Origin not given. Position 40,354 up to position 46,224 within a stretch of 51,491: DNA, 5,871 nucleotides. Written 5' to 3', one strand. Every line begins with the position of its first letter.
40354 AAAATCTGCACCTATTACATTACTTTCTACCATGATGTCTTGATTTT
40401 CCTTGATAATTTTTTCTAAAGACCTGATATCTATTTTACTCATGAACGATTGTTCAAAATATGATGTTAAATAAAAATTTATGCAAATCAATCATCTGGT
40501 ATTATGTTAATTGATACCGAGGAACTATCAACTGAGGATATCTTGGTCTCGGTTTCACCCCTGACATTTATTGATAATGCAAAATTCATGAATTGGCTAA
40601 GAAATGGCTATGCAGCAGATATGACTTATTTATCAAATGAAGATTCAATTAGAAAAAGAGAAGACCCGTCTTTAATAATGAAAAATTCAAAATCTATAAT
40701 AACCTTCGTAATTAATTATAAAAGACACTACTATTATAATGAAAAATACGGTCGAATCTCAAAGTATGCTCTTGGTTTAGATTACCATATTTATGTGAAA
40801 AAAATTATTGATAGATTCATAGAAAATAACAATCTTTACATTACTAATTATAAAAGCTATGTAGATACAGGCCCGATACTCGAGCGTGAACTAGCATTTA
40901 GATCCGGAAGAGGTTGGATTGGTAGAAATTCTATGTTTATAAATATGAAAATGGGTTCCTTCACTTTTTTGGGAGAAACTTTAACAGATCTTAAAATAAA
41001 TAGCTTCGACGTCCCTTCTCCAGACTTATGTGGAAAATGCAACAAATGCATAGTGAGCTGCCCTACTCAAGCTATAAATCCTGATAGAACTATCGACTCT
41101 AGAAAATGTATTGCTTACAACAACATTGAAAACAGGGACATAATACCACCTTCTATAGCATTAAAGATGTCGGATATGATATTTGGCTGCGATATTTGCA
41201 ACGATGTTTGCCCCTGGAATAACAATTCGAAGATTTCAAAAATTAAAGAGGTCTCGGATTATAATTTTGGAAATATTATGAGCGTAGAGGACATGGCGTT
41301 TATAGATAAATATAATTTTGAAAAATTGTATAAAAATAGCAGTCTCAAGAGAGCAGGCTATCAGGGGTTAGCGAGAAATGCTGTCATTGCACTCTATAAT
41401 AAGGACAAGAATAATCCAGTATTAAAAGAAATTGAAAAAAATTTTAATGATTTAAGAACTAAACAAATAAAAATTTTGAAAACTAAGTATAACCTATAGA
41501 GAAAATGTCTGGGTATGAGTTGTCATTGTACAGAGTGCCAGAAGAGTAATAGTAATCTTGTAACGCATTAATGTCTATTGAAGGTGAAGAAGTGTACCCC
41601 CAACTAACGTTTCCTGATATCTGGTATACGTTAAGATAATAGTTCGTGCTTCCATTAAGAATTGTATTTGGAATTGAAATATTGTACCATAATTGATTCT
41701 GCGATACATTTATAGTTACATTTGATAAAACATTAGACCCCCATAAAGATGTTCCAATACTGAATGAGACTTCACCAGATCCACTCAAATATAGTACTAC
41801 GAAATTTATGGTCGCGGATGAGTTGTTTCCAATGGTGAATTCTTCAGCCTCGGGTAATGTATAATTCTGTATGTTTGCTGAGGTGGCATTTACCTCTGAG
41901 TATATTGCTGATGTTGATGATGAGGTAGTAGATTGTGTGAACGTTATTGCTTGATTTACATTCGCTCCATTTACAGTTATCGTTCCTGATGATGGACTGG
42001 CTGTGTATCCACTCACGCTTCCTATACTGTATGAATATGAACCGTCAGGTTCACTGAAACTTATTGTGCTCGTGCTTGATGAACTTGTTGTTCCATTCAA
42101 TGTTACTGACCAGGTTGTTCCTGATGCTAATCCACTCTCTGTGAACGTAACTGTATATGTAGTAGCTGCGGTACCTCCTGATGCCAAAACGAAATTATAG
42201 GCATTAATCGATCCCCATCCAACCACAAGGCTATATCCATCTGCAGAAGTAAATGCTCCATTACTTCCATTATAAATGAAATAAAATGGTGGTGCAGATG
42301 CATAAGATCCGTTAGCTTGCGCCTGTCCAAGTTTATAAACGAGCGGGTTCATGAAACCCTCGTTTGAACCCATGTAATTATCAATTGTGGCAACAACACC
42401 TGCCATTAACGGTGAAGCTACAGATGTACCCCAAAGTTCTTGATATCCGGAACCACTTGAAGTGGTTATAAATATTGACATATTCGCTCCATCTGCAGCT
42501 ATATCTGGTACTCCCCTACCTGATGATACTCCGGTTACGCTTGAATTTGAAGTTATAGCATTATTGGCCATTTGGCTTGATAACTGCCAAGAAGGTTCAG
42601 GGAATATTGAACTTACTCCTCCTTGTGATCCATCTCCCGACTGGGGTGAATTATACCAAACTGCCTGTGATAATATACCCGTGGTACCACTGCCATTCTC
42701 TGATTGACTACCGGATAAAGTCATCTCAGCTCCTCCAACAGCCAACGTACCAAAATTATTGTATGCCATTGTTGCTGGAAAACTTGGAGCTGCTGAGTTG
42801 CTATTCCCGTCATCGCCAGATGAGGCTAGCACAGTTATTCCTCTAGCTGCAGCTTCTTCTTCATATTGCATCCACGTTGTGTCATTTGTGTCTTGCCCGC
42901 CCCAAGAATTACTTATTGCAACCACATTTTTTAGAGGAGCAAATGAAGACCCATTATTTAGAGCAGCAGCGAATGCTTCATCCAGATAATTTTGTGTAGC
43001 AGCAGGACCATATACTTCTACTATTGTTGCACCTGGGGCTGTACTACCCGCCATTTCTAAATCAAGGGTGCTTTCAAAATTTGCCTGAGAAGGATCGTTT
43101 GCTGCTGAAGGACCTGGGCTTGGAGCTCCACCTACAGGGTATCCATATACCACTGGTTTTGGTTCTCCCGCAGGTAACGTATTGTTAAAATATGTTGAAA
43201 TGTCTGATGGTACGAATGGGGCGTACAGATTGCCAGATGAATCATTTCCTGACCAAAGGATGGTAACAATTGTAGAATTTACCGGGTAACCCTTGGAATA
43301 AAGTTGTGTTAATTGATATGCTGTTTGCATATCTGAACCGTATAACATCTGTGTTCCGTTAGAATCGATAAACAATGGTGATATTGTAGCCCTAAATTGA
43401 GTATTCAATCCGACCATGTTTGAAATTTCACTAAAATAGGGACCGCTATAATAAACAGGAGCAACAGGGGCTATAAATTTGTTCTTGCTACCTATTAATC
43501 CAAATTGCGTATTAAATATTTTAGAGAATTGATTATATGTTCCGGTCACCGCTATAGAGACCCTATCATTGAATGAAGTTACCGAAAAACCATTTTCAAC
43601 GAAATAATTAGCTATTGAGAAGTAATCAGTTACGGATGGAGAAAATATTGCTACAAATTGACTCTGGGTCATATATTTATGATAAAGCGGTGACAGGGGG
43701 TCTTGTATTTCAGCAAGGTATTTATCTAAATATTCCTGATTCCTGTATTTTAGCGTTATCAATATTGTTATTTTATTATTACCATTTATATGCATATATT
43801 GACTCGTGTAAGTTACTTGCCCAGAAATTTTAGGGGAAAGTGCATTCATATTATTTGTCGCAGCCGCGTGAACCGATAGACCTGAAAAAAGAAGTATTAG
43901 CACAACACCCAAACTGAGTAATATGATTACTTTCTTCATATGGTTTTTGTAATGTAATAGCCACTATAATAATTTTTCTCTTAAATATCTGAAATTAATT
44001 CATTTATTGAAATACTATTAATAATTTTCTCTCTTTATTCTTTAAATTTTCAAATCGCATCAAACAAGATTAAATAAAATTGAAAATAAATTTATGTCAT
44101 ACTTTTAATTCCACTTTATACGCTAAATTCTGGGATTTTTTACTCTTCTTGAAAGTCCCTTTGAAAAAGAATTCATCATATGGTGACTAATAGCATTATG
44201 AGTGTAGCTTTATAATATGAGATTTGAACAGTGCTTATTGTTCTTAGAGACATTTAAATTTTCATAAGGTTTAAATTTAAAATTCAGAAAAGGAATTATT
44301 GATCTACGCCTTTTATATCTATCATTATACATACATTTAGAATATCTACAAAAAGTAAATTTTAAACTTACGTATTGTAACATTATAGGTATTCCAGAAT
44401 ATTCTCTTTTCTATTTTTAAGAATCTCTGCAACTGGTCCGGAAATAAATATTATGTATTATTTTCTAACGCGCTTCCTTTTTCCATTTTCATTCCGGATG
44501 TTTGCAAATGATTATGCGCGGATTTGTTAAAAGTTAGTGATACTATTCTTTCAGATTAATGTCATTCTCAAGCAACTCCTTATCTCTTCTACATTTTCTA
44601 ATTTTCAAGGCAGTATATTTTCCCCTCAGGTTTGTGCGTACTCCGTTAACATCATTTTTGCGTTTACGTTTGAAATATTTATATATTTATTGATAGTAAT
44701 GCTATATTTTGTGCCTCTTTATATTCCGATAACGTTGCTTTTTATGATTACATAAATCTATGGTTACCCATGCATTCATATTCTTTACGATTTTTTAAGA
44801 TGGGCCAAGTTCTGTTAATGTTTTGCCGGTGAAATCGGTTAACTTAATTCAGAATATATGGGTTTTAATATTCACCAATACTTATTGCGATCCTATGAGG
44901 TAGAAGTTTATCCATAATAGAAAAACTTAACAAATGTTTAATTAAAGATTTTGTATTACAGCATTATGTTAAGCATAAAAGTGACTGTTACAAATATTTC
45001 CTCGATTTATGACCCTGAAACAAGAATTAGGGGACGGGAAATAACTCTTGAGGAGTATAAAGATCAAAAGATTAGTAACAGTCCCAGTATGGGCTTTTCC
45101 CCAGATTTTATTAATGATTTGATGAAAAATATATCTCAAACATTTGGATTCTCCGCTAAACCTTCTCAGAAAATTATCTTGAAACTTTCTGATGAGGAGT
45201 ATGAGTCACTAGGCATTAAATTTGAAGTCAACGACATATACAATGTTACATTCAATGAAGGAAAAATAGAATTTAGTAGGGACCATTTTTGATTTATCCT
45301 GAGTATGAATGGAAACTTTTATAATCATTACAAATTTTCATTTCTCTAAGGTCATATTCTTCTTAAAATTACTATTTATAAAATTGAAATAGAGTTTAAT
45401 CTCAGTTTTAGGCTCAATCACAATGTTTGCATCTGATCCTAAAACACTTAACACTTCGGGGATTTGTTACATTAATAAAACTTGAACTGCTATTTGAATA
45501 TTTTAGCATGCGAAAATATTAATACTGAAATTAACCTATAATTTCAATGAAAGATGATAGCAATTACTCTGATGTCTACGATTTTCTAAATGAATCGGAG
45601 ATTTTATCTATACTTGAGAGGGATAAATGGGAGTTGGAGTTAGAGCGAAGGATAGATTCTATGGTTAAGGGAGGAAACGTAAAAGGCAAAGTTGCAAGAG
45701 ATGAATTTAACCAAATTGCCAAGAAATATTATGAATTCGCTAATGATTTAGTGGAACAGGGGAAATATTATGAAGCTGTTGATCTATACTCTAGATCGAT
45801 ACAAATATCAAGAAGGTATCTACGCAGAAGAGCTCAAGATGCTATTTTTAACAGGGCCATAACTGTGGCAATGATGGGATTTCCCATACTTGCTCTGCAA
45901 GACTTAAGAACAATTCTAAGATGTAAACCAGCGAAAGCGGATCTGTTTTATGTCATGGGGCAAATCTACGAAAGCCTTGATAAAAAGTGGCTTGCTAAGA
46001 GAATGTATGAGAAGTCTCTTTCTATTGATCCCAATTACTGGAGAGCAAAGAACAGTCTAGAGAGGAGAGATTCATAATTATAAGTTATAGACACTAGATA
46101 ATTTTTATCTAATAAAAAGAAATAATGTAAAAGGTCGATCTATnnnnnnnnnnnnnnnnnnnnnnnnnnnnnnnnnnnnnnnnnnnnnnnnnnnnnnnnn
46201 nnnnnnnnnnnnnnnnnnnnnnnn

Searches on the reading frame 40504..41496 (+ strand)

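Call 58: search_protein_families(library=pfam, proteins=[window:40504-41496:+], max_evalue=0.00001)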
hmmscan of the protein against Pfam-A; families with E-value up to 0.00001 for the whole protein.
window:40504-41496:+ (331 aa): 2 families
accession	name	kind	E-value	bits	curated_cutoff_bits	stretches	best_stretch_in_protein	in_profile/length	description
PF13484.11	Fer4_16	-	2.3e-19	70.4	30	1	176-239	2-66/66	4Fe-4S double cluster binding domain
PF08331.15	QueG_DUF1730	-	6.2e-12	45.7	25.1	1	52-122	1-77/77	Epoxyqueuosine reductase QueG, DUF1730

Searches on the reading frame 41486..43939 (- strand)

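Call 58: search_protein_families(library=pfam, proteins=[window:41486-43939:-], max_evalue=0.00001)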
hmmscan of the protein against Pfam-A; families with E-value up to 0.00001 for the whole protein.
window:41486-43939:- (818 aa): 1 family
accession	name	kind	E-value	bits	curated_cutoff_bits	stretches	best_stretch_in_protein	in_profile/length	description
PF09286.16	Pro-kuma_activ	-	5.1e-19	69.4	23.5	1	49-148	7-107/143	Pro-kumamolisin, activation domain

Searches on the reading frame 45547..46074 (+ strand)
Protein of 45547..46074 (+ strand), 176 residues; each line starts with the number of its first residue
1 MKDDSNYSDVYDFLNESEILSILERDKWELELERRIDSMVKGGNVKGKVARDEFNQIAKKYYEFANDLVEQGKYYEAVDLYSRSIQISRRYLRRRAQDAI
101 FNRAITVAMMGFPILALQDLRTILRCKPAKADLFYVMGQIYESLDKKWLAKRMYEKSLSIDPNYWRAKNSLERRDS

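Call 60: search_protein_families(library=pfam, proteins=[window:45547-46074:+], max_evalue=0.00001)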
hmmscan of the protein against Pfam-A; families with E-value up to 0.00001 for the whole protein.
window:45547-46074:+ (176 aa): 5 families
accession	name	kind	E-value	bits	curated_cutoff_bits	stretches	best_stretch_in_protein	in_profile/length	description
PF00515.34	TPR_1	-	6.6e-10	38.8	27.8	0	131-164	1-34/34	Tetratricopeptide repeat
PF13424.12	TPR_12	-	3.5e-08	34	30.1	0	57-93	2-38/77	Tetratricopeptide repeat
PF07719.23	TPR_2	-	4.4e-07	30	27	0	59-89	2-32/34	Tetratricopeptide repeat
PF13181.12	TPR_8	-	2.3e-06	27.7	25.7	0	131-164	1-34/34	Tetratricopeptide repeat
PF13414.12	TPR_11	-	2.8e-06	27.4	26.8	0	66-89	2-25/42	TPR repeat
